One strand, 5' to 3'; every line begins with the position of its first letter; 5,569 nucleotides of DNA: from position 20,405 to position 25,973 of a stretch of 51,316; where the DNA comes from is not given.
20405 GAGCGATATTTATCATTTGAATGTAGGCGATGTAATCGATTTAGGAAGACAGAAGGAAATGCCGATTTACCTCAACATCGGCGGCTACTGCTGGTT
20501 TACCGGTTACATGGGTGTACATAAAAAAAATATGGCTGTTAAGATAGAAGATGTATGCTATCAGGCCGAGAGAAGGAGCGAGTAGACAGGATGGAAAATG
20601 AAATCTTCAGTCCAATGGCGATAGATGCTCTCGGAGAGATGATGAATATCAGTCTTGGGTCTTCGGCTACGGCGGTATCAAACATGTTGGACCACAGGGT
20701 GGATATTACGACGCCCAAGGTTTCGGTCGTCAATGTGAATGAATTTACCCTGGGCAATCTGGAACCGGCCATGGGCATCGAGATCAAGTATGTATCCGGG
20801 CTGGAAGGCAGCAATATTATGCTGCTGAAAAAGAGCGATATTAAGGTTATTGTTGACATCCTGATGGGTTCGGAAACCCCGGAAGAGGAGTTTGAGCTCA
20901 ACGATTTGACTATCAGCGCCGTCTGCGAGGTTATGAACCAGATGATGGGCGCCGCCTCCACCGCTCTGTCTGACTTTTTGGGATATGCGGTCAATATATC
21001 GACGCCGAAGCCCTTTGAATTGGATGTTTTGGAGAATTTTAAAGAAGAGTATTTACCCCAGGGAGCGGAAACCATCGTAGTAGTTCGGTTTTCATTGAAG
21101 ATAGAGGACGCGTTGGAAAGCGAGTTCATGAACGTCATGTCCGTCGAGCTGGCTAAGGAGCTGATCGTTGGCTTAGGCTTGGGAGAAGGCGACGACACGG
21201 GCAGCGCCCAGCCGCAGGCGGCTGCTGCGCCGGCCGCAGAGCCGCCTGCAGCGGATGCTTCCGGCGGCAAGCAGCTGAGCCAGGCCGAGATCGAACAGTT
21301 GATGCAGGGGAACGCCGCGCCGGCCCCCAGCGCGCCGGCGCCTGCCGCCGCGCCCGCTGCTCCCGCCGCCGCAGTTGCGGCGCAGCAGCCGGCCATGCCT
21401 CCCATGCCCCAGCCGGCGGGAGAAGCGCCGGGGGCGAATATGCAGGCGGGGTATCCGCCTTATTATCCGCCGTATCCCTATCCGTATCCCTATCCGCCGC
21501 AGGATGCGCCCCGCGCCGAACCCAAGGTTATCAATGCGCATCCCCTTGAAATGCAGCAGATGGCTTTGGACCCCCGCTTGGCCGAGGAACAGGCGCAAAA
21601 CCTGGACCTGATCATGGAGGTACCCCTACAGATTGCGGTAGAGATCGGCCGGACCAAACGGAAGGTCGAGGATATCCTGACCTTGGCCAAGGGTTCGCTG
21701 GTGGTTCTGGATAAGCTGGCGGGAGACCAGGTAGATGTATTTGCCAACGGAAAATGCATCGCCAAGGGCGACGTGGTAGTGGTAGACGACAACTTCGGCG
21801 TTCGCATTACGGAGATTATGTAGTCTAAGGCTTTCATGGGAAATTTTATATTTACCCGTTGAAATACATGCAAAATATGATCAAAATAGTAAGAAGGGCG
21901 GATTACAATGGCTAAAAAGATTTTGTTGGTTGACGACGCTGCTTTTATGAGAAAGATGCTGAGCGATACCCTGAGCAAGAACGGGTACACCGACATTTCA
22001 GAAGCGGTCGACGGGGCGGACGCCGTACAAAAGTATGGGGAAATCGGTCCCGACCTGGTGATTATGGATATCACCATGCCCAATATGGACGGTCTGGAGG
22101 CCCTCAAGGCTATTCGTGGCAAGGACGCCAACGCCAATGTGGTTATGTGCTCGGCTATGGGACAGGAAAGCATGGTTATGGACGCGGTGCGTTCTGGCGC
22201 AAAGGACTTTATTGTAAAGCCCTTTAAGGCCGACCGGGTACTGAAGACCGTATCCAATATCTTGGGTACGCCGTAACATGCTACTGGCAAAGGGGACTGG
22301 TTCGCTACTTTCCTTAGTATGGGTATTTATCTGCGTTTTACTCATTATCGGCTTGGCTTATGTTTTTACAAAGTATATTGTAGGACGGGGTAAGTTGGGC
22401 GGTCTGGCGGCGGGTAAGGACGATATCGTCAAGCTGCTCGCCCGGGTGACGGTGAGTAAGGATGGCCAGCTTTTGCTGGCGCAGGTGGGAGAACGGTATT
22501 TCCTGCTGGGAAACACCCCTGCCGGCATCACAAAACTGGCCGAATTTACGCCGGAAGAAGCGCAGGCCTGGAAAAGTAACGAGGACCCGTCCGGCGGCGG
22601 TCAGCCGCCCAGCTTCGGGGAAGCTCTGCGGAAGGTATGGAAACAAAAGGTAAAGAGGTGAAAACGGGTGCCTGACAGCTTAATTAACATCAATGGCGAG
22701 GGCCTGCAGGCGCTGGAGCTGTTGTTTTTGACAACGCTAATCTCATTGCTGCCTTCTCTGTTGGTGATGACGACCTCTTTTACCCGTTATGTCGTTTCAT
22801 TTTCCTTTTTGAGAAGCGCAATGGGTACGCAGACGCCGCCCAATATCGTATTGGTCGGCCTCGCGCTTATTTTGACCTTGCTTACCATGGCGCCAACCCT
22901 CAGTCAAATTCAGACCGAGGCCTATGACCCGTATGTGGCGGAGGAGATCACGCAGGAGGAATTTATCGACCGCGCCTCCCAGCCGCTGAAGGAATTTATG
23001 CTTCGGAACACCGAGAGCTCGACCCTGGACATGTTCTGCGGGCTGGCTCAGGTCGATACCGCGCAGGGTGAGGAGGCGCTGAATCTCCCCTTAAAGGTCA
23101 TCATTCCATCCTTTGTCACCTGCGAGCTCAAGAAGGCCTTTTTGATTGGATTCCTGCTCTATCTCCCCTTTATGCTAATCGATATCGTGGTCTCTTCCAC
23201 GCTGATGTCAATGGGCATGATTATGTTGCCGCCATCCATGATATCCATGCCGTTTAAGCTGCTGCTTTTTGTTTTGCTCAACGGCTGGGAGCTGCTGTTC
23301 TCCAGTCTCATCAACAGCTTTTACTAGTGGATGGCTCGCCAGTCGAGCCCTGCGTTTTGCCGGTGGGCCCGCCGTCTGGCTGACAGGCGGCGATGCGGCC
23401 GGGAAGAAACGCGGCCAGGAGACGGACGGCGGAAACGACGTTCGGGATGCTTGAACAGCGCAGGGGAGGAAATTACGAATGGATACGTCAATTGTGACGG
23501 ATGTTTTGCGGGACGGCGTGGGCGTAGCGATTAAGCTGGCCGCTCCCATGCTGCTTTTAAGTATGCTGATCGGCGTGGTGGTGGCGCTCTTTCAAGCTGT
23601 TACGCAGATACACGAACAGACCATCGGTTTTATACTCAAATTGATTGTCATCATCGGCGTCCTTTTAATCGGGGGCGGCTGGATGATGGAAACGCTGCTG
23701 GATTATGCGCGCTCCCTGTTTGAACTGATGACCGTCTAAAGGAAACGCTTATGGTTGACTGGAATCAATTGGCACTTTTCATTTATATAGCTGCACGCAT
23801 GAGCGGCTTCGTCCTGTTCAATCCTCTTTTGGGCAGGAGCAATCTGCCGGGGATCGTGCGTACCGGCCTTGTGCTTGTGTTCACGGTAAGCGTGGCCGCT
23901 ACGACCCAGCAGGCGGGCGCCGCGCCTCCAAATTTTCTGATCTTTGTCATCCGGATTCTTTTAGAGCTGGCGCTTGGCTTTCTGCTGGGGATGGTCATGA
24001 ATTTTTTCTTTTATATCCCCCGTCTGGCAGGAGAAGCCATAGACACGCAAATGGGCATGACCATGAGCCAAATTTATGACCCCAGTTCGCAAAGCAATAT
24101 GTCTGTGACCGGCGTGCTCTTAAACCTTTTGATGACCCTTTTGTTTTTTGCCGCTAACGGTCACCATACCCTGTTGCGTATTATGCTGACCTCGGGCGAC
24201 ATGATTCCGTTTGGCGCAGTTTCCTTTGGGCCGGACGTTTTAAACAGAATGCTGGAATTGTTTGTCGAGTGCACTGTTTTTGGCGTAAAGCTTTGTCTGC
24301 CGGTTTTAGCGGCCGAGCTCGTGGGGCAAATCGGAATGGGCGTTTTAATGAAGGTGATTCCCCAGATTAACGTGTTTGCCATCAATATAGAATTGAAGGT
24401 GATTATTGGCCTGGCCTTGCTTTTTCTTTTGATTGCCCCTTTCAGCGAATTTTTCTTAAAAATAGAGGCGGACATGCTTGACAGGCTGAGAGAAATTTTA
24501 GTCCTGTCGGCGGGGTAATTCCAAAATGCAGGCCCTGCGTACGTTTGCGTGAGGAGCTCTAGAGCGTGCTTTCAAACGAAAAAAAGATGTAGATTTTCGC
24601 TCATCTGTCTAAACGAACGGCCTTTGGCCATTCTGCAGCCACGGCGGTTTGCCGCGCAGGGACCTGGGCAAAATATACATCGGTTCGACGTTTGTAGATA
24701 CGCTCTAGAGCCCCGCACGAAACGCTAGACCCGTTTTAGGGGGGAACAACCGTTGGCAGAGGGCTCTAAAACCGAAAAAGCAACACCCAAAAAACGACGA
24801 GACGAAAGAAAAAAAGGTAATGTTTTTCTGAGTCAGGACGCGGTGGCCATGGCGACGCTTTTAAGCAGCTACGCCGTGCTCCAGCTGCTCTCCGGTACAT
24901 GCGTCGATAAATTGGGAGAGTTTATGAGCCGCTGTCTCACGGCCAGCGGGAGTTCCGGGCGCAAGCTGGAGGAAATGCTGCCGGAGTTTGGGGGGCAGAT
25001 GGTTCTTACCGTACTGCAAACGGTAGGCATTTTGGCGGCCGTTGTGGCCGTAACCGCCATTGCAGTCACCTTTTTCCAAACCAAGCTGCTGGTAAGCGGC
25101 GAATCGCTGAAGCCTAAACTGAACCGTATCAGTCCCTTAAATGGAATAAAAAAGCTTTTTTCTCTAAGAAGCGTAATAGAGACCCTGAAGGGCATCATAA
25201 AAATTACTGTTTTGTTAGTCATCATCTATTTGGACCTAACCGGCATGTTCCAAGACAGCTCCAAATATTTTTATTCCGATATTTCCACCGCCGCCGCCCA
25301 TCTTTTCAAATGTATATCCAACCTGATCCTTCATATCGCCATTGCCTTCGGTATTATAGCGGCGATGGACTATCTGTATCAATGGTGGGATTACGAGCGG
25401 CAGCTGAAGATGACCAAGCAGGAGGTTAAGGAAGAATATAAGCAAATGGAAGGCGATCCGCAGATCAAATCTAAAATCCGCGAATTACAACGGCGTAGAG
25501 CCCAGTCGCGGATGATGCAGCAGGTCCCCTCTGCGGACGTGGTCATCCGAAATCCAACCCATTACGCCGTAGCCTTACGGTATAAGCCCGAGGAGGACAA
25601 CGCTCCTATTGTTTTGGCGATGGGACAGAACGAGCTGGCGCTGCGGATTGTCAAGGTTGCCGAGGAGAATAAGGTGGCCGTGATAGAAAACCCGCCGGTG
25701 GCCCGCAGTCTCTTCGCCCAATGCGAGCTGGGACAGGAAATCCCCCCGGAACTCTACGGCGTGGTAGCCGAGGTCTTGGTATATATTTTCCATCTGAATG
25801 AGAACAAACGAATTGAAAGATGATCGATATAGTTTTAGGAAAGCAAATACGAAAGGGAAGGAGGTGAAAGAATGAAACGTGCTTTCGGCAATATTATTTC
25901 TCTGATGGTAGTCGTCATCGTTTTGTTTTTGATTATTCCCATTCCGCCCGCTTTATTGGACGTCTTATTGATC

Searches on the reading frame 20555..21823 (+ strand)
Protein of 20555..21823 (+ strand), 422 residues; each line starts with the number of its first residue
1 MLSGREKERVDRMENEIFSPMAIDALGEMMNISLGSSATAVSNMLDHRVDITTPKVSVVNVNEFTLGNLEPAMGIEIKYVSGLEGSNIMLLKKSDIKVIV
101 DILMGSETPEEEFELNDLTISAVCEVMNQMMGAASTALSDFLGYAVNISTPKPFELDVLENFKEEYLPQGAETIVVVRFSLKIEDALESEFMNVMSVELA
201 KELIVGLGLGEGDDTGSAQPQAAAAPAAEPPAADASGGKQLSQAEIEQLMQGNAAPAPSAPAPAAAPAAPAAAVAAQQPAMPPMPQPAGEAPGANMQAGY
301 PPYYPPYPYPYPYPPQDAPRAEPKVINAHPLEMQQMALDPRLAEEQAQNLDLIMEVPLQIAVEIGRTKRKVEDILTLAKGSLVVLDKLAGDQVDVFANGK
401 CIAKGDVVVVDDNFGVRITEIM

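Call 7: search_protein_families(library=pfam, proteins=[window:20555-21823:+], max_evalue=0.001)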
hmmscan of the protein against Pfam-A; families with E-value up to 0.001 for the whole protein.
window:20555-21823:+ (422 aa): 3 families
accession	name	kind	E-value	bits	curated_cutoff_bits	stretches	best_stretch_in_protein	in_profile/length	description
PF01052.25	FliMN_C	-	2.7e-21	75.7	23.8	1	352-421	2-71/73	Type III flagellar switch regulator (C-ring) FliN C-term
PF04509.17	CheC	-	1.4e-20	73.4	22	2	121-151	4-34/38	CheC-like family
PF13690.11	CheX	-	1.1e-07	32.2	27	0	79-153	7-72/94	Chemotaxis phosphatase CheX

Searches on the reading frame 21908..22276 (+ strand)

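Call 52: search_protein_families(library=pfam, proteins=[window:21908-22276:+], max_evalue=0.001)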
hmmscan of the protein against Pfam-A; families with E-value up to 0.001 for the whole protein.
window:21908-22276:+ (122 aa): 1 family
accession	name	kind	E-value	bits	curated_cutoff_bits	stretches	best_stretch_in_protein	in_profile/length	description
PF00072.30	Response_reg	-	3.4e-30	104.9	30.2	1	5-115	1-110/111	Response regulator receiver domain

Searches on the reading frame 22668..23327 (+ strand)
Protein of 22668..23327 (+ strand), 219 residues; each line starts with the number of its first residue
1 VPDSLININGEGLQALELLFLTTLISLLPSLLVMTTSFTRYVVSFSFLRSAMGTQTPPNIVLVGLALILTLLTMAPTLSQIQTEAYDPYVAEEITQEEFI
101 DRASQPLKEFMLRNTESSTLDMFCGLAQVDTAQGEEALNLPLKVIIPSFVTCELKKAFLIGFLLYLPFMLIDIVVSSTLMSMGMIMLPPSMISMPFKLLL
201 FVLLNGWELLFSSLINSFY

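Call 7: search_protein_families(library=pfam, proteins=[window:22668-23327:+], max_evalue=0.001)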
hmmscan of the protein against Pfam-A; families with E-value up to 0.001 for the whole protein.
window:22668-23327:+ (219 aa): 1 family
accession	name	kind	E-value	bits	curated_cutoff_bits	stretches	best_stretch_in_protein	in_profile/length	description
PF00813.25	FliP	-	7.9e-72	241.6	26.9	1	22-214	2-191/191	FliP family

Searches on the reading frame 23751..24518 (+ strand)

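Call 7: search_protein_families(library=pfam, proteins=[window:23751-24518:+], max_evalue=0.001)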
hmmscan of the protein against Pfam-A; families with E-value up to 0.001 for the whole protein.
window:23751-24518:+ (255 aa): 1 family
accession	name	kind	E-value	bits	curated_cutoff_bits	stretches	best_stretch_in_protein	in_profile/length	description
PF01311.25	Bac_export_1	-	2.4e-53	181.5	27.8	1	8-237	2-225/230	Bacterial export proteins, family 1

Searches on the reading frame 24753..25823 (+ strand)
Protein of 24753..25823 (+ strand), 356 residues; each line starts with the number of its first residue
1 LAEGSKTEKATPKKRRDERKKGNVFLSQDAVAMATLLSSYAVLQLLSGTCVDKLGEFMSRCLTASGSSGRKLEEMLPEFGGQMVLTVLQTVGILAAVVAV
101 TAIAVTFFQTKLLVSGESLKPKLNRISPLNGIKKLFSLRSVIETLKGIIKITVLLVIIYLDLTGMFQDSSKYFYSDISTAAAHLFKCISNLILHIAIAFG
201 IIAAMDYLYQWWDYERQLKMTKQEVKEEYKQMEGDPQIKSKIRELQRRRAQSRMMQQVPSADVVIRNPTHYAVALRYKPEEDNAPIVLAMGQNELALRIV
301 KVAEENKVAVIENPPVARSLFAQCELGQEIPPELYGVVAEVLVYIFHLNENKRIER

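Call 7: search_protein_families(library=pfam, proteins=[window:24753-25823:+], max_evalue=0.001)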
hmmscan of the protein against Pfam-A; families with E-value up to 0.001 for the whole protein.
window:24753-25823:+ (356 aa): 1 family
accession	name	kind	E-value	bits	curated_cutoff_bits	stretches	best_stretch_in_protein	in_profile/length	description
PF01312.24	Bac_export_2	-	1.5e-122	409.5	24.4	1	5-345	2-335/335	FlhB HrpN YscU SpaS Family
